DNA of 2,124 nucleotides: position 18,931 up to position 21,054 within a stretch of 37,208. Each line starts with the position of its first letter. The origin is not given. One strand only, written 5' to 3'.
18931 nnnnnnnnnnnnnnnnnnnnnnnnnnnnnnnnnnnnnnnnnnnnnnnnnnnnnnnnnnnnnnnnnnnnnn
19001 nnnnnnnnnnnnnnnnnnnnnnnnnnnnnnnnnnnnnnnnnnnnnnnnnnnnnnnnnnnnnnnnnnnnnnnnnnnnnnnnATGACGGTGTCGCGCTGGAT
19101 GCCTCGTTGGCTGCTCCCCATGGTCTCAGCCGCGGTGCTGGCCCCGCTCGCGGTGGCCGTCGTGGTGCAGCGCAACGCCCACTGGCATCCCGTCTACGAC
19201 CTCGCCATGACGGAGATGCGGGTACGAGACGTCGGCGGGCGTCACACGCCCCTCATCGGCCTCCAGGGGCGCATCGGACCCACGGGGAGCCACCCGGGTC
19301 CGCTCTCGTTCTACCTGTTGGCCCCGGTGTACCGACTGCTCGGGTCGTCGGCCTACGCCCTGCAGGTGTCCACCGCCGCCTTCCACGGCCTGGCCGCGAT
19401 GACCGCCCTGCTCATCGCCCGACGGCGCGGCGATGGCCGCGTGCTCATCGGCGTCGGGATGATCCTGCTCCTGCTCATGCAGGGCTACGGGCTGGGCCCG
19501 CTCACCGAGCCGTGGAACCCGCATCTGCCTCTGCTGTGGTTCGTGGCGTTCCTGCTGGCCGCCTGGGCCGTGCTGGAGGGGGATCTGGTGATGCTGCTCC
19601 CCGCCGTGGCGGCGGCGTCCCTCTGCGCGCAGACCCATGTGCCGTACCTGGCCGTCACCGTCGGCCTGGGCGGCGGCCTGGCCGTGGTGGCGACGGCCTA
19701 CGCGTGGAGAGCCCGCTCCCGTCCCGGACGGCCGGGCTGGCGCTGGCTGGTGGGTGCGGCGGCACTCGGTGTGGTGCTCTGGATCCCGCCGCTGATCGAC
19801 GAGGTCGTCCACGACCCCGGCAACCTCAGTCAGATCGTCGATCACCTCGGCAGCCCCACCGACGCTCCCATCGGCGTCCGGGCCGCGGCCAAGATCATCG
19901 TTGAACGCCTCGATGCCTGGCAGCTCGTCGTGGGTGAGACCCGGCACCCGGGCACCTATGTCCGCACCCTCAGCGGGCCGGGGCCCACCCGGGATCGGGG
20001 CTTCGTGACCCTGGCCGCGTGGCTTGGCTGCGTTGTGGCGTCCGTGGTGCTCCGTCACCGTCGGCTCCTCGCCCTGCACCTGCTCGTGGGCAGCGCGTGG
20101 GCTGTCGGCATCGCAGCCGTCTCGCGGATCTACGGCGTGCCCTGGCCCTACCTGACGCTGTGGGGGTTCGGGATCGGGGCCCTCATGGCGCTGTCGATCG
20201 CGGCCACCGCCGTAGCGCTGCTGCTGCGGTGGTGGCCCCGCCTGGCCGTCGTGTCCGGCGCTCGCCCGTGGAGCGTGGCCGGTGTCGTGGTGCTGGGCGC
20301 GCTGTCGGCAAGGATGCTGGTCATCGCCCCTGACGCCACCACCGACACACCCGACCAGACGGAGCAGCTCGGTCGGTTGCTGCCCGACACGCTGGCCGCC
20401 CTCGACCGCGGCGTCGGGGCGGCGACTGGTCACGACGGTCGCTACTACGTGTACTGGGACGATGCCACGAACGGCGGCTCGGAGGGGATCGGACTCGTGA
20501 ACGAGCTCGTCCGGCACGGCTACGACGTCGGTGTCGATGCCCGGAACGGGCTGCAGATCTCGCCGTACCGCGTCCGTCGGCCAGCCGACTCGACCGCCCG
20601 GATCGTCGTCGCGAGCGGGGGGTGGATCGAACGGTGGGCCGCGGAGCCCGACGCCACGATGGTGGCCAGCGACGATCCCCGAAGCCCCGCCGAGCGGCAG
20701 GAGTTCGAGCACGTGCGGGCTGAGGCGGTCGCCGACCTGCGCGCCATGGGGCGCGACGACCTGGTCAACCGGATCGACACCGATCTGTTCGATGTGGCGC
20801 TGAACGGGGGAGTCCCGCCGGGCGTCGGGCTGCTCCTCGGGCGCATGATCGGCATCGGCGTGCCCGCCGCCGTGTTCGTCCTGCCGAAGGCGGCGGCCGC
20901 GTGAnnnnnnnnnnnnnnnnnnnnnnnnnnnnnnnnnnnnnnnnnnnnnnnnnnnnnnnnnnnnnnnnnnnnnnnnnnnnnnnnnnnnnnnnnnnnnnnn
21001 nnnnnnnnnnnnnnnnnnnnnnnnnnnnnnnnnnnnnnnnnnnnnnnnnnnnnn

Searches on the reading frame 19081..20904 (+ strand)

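Call 7: search_protein_families(library=pfam, proteins=[window:19081-20904:+], max_evalue=0.01)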
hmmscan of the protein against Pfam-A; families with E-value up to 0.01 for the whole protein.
window:19081-20904:+ (607 aa): 1 family
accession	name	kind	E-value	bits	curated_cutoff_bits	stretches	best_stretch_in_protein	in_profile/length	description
PF10131.15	PTPS_related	-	0.0089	15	26.4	0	73-253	5-185/621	6-pyruvoyl-tetrahydropterin synthase related domain; membrane protein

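Call 8: search_protein_families(library=ncbifam, proteins=[window:19081-20904:+], max_evalue=0.01)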
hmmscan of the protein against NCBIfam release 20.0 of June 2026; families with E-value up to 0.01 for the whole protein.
window:19081-20904:+ (607 aa): 0 families
